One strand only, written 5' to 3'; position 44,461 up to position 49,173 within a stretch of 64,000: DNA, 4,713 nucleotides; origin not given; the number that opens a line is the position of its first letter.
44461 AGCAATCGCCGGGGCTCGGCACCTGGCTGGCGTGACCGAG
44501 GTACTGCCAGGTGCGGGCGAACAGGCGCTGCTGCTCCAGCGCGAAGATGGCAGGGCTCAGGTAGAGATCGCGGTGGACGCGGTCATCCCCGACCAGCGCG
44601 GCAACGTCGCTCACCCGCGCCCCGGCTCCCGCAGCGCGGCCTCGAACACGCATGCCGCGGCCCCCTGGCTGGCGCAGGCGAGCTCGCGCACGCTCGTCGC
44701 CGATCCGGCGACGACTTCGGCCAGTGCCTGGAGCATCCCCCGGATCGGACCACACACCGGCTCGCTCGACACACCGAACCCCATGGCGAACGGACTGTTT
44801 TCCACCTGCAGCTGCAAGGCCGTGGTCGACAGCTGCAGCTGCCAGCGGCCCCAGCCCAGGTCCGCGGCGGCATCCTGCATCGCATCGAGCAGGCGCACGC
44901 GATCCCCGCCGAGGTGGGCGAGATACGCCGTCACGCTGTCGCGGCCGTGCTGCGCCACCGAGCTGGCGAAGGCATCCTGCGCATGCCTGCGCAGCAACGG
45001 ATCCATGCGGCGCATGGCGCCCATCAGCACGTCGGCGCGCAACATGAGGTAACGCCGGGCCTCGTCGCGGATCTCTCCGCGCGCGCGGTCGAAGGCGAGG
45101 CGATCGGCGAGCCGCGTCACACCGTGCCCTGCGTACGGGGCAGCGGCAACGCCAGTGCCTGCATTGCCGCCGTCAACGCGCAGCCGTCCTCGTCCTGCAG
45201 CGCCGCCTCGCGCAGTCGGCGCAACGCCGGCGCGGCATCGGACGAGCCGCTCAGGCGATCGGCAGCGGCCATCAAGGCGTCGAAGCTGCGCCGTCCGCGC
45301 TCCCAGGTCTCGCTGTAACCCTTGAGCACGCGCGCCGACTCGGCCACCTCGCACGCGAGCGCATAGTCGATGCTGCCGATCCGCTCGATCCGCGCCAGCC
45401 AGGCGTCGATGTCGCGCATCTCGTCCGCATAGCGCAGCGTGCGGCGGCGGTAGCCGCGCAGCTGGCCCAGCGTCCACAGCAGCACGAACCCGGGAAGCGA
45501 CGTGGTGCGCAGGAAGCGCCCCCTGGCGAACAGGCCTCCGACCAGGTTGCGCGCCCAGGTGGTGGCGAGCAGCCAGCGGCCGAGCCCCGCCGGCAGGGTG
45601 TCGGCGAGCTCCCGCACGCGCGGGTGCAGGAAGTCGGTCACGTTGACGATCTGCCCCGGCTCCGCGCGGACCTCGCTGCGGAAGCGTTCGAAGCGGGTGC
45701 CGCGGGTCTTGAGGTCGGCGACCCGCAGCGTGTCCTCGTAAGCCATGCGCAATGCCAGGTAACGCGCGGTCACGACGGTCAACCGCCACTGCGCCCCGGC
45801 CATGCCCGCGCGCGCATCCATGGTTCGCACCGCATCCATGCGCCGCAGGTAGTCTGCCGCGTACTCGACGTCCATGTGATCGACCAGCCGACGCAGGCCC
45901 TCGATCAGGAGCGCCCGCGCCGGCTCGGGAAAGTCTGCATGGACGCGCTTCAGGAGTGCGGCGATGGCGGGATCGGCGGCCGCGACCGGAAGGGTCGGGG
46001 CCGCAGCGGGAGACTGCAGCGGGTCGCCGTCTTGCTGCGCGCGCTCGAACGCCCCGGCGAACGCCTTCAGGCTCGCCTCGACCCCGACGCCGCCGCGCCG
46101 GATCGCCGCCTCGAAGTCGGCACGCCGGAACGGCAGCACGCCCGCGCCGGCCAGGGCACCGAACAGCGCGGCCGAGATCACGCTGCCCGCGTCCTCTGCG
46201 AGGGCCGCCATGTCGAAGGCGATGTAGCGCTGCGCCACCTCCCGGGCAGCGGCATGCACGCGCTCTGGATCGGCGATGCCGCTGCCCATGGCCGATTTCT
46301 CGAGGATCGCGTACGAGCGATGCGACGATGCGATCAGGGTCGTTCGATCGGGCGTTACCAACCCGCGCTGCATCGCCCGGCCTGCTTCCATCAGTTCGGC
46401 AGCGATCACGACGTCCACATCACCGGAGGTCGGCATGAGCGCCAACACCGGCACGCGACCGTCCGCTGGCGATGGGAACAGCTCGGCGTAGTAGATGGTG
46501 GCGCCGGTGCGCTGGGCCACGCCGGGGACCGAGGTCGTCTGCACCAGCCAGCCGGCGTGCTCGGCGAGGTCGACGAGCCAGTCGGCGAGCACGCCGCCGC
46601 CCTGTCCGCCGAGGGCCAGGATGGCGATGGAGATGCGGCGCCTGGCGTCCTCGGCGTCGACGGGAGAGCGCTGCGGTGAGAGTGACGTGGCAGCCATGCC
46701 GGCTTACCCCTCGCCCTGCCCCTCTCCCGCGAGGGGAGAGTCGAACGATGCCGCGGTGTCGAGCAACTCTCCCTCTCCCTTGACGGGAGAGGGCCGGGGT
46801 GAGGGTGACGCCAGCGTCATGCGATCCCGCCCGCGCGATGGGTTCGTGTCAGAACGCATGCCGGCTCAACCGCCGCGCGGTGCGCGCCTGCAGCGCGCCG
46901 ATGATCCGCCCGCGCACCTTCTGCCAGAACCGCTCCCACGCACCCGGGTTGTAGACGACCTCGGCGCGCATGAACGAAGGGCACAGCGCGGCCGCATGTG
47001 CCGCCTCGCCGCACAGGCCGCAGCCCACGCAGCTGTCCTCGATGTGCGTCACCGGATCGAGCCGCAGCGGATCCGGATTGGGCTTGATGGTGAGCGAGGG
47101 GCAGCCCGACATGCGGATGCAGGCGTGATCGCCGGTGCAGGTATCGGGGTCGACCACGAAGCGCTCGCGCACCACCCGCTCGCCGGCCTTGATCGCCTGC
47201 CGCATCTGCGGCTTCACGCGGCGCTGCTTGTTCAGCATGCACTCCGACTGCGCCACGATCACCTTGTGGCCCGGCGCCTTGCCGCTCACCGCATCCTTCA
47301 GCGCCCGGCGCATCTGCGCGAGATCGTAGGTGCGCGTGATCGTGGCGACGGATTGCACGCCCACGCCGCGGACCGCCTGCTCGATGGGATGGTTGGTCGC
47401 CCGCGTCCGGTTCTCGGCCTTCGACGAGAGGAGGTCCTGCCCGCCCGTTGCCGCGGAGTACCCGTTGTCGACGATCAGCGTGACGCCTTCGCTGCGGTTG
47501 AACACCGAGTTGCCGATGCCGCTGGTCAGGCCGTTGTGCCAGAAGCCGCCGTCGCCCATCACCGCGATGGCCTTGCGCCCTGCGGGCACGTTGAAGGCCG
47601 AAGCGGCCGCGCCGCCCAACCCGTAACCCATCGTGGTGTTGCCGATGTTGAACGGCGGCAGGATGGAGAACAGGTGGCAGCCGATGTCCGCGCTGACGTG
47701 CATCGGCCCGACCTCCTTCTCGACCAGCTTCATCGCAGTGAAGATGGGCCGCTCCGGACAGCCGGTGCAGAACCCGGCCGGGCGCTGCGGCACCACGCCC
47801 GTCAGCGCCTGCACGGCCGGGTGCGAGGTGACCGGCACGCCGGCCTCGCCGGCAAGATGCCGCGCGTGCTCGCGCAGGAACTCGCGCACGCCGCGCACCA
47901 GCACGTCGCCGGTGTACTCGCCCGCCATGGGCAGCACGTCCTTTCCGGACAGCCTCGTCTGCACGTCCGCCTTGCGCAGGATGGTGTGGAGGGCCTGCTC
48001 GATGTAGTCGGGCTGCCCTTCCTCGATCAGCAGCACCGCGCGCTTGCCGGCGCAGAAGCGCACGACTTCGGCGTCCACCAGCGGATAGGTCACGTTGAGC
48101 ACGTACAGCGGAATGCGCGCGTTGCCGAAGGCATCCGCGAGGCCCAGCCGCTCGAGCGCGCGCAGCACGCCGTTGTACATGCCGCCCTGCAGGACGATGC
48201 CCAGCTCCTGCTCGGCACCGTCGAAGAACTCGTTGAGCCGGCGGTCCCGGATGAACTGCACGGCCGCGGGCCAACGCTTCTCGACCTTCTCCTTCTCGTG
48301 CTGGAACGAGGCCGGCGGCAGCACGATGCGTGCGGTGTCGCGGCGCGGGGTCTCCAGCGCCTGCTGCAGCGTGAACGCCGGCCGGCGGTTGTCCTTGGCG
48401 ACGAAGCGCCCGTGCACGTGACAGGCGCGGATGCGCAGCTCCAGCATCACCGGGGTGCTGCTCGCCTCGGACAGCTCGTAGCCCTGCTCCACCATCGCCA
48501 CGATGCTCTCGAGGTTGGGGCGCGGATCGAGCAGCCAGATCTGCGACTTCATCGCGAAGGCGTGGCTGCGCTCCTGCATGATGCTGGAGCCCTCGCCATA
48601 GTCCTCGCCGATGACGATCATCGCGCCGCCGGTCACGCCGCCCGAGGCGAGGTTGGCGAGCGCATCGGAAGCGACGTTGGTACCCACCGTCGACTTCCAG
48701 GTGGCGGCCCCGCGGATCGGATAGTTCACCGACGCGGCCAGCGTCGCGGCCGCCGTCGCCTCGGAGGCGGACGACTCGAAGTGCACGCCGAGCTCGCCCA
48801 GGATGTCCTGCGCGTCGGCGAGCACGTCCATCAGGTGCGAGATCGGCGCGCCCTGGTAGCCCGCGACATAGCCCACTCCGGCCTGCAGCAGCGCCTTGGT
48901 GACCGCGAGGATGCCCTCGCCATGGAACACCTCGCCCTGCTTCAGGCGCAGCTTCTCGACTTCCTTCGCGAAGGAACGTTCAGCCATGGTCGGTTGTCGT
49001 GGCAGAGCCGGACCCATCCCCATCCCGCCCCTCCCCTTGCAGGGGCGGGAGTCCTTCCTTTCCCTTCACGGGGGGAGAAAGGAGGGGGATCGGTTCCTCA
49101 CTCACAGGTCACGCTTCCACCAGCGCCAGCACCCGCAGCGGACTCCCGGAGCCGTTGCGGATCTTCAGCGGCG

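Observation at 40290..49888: Rearranged indole/auxin-type catabolic operon: cyclase-iorA-iorB-V4R-Rieske alpha-TRAP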

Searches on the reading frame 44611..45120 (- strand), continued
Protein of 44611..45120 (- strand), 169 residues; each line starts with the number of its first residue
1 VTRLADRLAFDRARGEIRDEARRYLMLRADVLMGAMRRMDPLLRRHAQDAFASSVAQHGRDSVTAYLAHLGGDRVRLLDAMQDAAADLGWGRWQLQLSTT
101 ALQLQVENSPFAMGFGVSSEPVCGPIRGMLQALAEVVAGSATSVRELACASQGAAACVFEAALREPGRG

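Call 71: find_encoding_contigs(protein=P0053, flank=10000, max_places=2)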
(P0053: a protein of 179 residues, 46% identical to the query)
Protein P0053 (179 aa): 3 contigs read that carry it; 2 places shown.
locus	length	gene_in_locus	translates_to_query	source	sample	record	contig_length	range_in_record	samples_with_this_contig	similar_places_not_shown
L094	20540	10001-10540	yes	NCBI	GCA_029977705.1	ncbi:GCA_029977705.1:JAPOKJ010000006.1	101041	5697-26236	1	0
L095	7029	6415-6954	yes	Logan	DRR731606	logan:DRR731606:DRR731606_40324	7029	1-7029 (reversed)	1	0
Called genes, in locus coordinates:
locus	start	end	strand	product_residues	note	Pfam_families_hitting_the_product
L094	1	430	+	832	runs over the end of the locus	PF00884:Sulfatase, PF16347:SGSH_C (weak)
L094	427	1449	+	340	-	PF03401:TctC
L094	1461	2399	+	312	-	PF13279:4HBT_2, PF03061:4HBT (faint)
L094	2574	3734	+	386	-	PF00108:Thiolase_N, PF02803:Thiolase_C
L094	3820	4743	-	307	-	-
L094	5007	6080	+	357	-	PF01210:NAD_Gly3P_dh_N (faint), PF02317:Octopine_DH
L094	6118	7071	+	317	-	PF02737:3HCDH_N, PF00725:3HCDH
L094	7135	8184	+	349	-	PF03480:DctP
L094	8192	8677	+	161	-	PF04290:DctQ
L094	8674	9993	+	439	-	PF06808:DctM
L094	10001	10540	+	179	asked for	-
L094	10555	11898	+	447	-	PF00355:Rieske, PF00848:Ring_hydroxyl_A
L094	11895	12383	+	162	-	PF13577:SnoaL_4, PF00866:Ring_hydroxyl_B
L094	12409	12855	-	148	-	PF12802:MarR_2, PF01047:MarR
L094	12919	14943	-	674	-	PF00753:Lactamase_B, PF12706:Lactamase_B_2 (weak), PF14863:Alkyl_sulf_dimr, PF14864:Alkyl_sulf_C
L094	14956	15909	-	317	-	PF03401:TctC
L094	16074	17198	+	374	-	PF01436:NHL (faint), PF17170:DUF5128 (faint)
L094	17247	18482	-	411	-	PF00108:Thiolase_N, PF00109:ketoacyl-synt (faint), PF02803:Thiolase_C, PF22691:Thiolase_C_1 (faint)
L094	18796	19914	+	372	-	PF14696:Glyoxalase_5, PF13468:Glyoxalase_3 (faint), PF00903:Glyoxalase, PF13669:Glyoxalase_4 (weak)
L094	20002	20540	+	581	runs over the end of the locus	-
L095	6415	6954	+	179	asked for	-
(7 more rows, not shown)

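Call 101: search_protein_representatives(alignment_id=A1)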
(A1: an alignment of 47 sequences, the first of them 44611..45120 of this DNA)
Query: 47 sequences, 167 profile positions. Proteins with E-value up to 0.001 (for the whole library): 1346; up to 1e-10: 342; up to 1e-30: 112. The best 150 are listed.
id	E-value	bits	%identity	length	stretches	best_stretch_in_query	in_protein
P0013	4.3e-65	235.0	-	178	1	3-164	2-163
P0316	7.2e-61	221.3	-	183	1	3-164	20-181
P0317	2.9e-59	216.0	-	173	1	3-163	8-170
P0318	3.3e-58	212.6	-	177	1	3-163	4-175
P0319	9.8e-58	211.1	-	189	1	3-164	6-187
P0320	3.4e-56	206.0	-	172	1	1-165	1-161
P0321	4.2e-56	205.7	-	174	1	3-165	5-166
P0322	6.0e-55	202.0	-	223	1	1-163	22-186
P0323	6.8e-55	201.8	-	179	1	4-165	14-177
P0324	8.2e-55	201.6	-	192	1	1-164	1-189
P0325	1.2e-54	201.0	-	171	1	1-164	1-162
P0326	1.4e-54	200.8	-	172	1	3-165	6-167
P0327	3.7e-54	199.4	-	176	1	3-163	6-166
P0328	4.3e-54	199.2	-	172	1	1-165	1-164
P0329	1.1e-53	197.9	-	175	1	1-163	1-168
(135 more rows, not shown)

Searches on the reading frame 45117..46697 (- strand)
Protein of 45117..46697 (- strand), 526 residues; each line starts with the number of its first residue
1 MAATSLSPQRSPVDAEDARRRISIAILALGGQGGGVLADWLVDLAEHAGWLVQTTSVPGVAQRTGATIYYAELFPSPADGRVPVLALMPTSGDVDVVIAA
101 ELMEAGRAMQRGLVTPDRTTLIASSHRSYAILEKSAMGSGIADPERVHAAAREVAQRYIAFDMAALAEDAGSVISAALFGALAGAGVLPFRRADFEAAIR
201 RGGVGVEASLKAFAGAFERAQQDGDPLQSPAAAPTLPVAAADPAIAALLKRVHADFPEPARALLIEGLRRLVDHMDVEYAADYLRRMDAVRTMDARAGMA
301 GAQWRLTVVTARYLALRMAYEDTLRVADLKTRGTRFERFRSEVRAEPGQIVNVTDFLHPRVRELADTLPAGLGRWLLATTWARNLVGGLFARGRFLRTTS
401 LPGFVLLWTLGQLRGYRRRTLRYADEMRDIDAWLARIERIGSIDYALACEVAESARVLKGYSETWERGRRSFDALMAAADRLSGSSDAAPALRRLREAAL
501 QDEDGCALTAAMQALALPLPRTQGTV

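Call 6: search_protein_families(library=pfam, proteins=[window:45117-46697:-], max_evalue=0.01)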
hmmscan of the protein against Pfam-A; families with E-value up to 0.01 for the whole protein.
window:45117-46697:- (526 aa): 2 families
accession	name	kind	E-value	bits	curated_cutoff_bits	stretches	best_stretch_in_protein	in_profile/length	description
PF20169.3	DUF6537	-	4.6e-36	125.1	27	1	261-477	2-202/203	Family of unknown function (DUF6537)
PF01558.24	POR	-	3.5e-12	47.2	27.4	1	30-217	1-172/173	Pyruvate ferredoxin/flavodoxin oxidoreductase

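Call 42: search_protein_families(library=ncbifam, proteins=[window:45117-46697:-], max_evalue=0.00001)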
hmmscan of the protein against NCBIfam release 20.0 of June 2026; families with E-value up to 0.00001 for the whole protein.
window:45117-46697:- (526 aa): 9 families
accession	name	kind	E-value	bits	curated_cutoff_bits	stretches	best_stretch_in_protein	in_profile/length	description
NF006179.0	PRK08312.1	subfamily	8.7e-205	681.6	348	1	16-516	6-509/514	indolepyruvate oxidoreductase subunit beta family protein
NF009588.0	PRK13029.1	subfamily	1e-19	70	952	1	15-467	738-1160/1196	indolepyruvate ferredoxin oxidoreductase family protein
NF009589.0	PRK13030.1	subfamily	1.1e-18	66.5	816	1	15-462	722-1136/1170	indolepyruvate ferredoxin oxidoreductase family protein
NF005322.0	PRK06853.1-2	equivalog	8.7e-10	38.7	237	1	22-214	6-187/197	indolepyruvate oxidoreductase subunit beta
NF004917.0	PRK06274.1-3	equivalog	1.8e-09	37.8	284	1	23-199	4-170/203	indolepyruvate oxidoreductase subunit beta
NF005326.0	PRK06853.1-6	equivalog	3e-08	33.7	348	1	23-213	5-189/202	indolepyruvate oxidoreductase subunit beta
TIGR03334.1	IOR_beta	equivalog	1.1e-07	32.1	205.8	1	23-201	2-170/189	indolepyruvate ferredoxin oxidoreductase subunit beta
NF005325.0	PRK06853.1-5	equivalog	5e-07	29.7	230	1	21-201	3-170/192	indolepyruvate oxidoreductase subunit beta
NF005323.0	PRK06853.1-3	equivalog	8.4e-06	25.8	238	0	20-214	5-189/197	indolepyruvate oxidoreductase subunit beta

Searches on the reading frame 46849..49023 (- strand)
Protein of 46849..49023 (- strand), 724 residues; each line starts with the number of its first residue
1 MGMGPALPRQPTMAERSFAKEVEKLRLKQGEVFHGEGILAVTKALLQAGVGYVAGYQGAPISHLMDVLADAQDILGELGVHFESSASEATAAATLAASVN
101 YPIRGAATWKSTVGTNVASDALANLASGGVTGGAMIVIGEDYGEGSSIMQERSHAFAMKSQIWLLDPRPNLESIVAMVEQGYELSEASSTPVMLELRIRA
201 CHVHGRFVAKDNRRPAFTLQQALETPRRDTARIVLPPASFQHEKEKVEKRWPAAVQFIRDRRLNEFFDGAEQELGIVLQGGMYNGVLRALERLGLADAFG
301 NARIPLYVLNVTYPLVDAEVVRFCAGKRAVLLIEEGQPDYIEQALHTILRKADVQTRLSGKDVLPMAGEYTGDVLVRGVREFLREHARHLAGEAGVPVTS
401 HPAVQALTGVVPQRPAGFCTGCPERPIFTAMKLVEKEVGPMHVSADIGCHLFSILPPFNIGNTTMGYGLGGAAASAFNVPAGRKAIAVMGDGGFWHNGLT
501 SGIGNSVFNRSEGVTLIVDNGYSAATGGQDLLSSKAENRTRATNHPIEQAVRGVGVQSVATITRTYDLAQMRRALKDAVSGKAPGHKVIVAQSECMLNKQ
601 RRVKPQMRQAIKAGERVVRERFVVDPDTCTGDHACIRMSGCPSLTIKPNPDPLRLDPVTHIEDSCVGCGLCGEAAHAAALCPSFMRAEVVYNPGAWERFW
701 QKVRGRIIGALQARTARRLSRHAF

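Call 6: search_protein_families(library=pfam, proteins=[window:46849-49023:-], max_evalue=0.01)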
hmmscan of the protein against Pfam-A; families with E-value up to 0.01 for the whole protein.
window:46849-49023:- (724 aa): 1 family
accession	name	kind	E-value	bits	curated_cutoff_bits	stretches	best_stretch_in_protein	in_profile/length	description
PF02775.26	TPP_enzyme_C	-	9.9e-16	58.3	21.9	1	447-584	2-146/151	Thiamine pyrophosphate enzyme, C-terminal TPP binding domain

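Call 42: search_protein_families(library=ncbifam, proteins=[window:46849-49023:-], max_evalue=0.00001)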
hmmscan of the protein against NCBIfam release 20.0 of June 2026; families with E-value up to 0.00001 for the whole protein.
window:46849-49023:- (724 aa): 3 families
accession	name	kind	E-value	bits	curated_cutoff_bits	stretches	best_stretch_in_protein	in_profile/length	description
TIGR03336.1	IOR_alpha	equivalog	2.2e-82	277.3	650.9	1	39-679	9-594/595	indolepyruvate ferredoxin oxidoreductase subunit alpha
NF009589.0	PRK13030.1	subfamily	6.2e-45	153.3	816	1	50-652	56-663/1170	indolepyruvate ferredoxin oxidoreductase family protein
NF009588.0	PRK13029.1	subfamily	9.3e-27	93.3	952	1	50-649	56-677/1196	indolepyruvate ferredoxin oxidoreductase family protein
